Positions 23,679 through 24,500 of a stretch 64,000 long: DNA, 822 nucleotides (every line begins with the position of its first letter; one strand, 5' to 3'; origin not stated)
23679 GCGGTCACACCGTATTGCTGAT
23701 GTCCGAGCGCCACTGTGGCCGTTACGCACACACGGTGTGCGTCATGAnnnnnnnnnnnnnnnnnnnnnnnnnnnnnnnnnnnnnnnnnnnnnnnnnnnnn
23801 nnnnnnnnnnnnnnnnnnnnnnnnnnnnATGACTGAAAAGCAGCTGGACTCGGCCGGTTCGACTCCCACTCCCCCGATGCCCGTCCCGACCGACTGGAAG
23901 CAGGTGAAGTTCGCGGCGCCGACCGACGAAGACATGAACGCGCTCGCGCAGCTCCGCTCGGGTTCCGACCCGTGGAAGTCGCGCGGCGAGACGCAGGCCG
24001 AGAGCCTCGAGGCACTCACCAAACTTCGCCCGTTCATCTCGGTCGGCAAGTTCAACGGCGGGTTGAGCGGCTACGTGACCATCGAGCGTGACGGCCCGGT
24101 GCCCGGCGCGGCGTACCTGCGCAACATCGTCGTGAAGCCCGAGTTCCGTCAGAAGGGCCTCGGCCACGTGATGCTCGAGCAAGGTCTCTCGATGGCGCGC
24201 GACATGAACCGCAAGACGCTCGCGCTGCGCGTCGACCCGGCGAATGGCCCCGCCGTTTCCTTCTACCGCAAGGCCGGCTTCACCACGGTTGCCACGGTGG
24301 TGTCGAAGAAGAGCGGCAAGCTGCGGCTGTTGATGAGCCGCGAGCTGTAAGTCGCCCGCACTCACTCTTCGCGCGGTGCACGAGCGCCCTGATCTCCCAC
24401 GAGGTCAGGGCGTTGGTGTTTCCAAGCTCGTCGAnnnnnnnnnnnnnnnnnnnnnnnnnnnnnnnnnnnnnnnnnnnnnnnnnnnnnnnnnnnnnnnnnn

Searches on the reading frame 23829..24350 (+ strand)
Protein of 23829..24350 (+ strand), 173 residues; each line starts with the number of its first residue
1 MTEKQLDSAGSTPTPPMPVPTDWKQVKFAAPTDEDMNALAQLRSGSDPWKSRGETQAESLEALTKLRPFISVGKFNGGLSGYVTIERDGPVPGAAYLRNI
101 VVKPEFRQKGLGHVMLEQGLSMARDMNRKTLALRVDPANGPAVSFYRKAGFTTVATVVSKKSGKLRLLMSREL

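Call 3: search_protein_families(library=pfam, proteins=[window:23829-24350:+], max_evalue=0.01)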
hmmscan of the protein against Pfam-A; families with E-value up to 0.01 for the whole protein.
window:23829-24350:+ (173 aa): 7 families
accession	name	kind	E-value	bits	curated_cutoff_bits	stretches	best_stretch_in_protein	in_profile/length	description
PF00583.31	Acetyltransf_1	-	9.2e-14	52.2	20.7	1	55-151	20-116/116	Acetyltransferase (GNAT) family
PF13673.13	Acetyltransf_10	-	3.8e-10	40.3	23.6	1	76-171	39-126/128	Acetyltransferase (GNAT) domain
PF13508.13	Acetyltransf_7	-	4.9e-10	40.1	27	1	75-152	10-83/84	Acetyltransferase (GNAT) domain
PF08445.16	FR47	-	6.7e-06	26.5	22.1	1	95-154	22-80/86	FR47-like protein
PF13302.13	Acetyltransf_3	-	0.00019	22.6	25.4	1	30-152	6-138/138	Acetyltransferase (GNAT) domain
PF13527.13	Acetyltransf_9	-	0.0063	17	25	1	94-153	72-126/127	Acetyltransferase (GNAT) domain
PF14542.12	Acetyltransf_CG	-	0.0096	16.5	30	0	94-129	24-59/80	GCN5-related N-acetyl-transferase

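Call 4: search_protein_families(library=ncbifam, proteins=[window:23829-24350:+], max_evalue=0.01)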
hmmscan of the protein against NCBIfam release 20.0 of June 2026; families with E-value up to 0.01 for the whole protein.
window:23829-24350:+ (173 aa): 17 families
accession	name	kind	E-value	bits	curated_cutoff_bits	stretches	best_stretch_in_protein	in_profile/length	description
TIGR01575.1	rimI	equivalog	5.6e-10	39.5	86.4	1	79-155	43-116/132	ribosomal protein S18-alanine N-acetyltransferase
NF053587.1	SpmdActasePaiA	equivalog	7.5e-09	35.6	250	1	98-154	94-150/172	spermidine/spermine N(1)-acetyltransferase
NF000487.1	stat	exception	4e-08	33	420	1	49-154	63-164/189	streptothricin N-acetyltransferase STAT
NF040501.1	resist_ArsN2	equivalog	3.5e-07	29.9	125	1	65-155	22-105/133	arsenic resistance N-acetyltransferase ArsN2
TIGR03448.1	mycothiol_MshD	equivalog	9e-07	28.5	163.1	1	100-157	234-291/294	mycothiol synthase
NF007025.1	PRK09491.1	equivalog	1.4e-06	28.3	173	1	95-155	63-123/145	ribosomal protein S18-alanine N-acetyltransferase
NF043067.1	AAC_6p_group_E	equivalog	8.2e-06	25.7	140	1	91-159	70-135/140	aminoglycoside 6'-N-acetyltransferase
NF007807.0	PRK10514.1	equivalog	1.3e-05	25.2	134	1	97-164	73-135/147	acetyltransferase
NF040503.1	resist_ArsN1a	equivalog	0.00011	22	170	1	100-164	82-144/159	arsinothricin resistance N-acetyltransferase ArsN1 family A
NF007853.0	PRK10562.1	equivalog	0.00023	21.4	125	1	94-170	68-139/146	N-acetyltransferase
NF002959.0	PRK03624.1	equivalog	0.00038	20.2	124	1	63-161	44-139/147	GNAT family acetyltransferase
NF000360.1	sat4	exception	0.0005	20.2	380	1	94-153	96-155/180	streptothricin N-acetyltransferase Sat4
NF000482.1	AAC_3_XI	exception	0.00094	19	300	1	88-155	72-136/148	aminoglycoside N-acetyltransferase AAC(3)-XI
NF005921.0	PRK07922.1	equivalog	0.0033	17.1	180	1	95-156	72-128/170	amino-acid N-acetyltransferase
NF000358.1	sat2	exception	0.0043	16.8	360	1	94-153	83-142/174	streptothricin N-acetyltransferase Sat2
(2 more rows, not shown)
